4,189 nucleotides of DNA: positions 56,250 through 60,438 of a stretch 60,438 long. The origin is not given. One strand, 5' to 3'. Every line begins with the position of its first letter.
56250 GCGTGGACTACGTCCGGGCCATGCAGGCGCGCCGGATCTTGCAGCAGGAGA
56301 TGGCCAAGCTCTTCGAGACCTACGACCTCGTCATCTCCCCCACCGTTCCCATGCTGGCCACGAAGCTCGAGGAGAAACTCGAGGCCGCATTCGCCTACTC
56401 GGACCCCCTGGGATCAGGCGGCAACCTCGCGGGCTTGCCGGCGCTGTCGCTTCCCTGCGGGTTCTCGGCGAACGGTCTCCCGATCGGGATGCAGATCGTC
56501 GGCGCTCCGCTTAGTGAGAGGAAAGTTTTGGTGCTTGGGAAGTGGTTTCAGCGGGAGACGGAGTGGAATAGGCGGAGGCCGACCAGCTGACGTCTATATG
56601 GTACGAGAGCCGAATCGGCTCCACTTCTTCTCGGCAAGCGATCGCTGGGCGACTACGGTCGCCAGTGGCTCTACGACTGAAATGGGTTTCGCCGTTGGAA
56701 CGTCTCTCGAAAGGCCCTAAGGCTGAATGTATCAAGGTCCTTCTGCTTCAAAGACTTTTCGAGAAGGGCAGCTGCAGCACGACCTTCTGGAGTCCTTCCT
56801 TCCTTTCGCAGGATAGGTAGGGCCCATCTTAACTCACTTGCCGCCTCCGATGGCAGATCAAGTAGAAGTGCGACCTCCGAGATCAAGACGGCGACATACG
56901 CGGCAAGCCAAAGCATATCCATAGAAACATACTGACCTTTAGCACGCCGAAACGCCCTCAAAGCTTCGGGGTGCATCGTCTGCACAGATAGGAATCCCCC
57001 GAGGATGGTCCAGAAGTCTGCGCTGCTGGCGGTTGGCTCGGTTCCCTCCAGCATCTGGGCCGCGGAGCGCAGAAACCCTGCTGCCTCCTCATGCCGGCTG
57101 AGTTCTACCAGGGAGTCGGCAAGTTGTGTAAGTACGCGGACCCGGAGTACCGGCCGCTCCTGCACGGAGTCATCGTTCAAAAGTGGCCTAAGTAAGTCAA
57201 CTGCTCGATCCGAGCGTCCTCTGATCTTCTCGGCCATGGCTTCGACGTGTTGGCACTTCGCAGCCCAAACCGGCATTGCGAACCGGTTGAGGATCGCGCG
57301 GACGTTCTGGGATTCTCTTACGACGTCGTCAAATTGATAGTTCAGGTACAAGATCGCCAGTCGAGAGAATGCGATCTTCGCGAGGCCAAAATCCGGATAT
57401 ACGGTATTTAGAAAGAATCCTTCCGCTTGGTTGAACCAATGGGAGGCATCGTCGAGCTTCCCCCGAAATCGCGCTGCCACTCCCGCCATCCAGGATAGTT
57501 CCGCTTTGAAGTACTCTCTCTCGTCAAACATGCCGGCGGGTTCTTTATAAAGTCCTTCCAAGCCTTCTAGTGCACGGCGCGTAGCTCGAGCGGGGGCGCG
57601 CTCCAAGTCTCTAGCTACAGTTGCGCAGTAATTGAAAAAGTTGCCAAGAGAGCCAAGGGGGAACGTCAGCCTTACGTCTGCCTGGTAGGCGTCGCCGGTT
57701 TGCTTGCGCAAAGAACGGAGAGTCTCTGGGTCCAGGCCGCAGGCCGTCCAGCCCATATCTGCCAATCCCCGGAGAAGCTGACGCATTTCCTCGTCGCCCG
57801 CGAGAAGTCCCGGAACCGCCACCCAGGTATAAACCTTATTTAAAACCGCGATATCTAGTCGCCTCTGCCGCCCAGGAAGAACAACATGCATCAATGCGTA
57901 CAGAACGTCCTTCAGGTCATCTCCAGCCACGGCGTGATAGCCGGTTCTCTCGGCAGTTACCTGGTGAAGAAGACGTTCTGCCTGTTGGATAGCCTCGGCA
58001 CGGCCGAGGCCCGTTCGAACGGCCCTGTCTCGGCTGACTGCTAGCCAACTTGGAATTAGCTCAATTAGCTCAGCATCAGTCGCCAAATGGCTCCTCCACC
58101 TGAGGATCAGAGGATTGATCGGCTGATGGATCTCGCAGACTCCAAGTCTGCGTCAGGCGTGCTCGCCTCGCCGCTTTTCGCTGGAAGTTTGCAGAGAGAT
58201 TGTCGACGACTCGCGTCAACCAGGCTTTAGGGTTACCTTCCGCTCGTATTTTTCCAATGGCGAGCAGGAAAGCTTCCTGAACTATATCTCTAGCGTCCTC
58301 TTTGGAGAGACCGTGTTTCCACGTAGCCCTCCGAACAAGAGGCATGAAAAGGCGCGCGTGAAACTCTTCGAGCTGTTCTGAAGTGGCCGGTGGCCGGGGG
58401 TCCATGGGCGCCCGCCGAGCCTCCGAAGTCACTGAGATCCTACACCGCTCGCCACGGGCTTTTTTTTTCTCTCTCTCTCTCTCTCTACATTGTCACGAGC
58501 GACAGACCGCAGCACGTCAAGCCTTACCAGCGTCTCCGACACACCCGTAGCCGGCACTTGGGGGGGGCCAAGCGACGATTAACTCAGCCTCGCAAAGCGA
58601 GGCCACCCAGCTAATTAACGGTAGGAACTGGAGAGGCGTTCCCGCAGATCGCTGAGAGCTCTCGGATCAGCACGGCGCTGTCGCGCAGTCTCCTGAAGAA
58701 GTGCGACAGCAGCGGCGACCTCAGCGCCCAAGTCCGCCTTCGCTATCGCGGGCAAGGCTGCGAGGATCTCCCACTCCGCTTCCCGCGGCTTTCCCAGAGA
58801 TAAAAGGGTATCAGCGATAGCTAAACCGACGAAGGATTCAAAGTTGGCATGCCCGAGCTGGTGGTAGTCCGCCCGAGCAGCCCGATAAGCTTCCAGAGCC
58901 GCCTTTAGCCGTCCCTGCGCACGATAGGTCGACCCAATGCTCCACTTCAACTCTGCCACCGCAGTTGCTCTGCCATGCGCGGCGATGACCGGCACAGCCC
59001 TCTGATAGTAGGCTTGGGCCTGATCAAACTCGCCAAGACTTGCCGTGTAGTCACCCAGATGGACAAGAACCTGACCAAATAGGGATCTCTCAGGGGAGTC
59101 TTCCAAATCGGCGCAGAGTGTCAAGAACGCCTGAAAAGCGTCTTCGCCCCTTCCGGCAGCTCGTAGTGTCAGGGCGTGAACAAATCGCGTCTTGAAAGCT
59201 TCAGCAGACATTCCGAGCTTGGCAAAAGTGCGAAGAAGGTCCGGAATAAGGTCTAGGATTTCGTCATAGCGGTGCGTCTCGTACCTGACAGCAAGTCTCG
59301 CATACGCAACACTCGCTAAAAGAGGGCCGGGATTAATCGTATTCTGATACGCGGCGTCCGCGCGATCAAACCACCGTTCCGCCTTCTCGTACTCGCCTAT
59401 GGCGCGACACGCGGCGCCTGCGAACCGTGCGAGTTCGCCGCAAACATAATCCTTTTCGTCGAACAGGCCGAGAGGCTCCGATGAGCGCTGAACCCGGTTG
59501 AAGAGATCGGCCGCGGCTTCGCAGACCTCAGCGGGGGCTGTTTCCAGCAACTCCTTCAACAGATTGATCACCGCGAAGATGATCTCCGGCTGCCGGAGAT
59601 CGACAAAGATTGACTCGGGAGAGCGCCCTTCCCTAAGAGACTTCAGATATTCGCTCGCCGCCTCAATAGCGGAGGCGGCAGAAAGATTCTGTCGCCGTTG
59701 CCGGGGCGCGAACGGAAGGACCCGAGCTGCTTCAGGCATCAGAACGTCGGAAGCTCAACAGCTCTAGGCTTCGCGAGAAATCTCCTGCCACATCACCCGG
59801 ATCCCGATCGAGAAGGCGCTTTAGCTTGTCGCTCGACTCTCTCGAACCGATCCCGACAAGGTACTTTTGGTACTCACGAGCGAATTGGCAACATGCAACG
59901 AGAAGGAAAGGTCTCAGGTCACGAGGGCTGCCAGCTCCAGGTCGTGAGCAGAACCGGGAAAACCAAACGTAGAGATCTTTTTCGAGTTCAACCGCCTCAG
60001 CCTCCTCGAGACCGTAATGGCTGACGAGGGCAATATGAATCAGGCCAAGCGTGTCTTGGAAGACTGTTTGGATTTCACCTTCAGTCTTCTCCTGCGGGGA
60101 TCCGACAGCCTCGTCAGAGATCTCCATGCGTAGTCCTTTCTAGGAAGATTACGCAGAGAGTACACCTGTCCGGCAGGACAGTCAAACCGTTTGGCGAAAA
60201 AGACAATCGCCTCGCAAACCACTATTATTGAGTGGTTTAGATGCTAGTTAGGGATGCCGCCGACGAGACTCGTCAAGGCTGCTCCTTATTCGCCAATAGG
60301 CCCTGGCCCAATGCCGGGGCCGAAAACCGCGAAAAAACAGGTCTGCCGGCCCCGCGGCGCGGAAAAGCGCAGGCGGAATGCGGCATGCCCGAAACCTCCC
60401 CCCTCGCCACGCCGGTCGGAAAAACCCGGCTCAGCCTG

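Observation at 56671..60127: Two tandem coupled pairs: sigma region-2-only protein plus TPR protein (candidate split-sigma or ligand-gated system)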

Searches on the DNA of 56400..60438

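Call 54: search_rna_families(source=window, start=56400, end=60438, threshold=evalue, max_evalue=1)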
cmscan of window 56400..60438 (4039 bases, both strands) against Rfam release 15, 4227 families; matches with E-value up to 1: 2.
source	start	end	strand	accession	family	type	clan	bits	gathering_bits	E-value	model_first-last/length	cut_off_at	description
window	57991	58043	+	RF01722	Pyrobac-1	Gene; sRNA;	-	24.2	40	0.3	1-60/60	no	Pyrobac-1 RNA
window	56708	56764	+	RF01544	TB11Cs5H3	Gene; snRNA; snoRNA; HACA-box;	-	21.3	50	0.23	1-65/65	no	Trypanosomatid snoRNA TB11Cs5H3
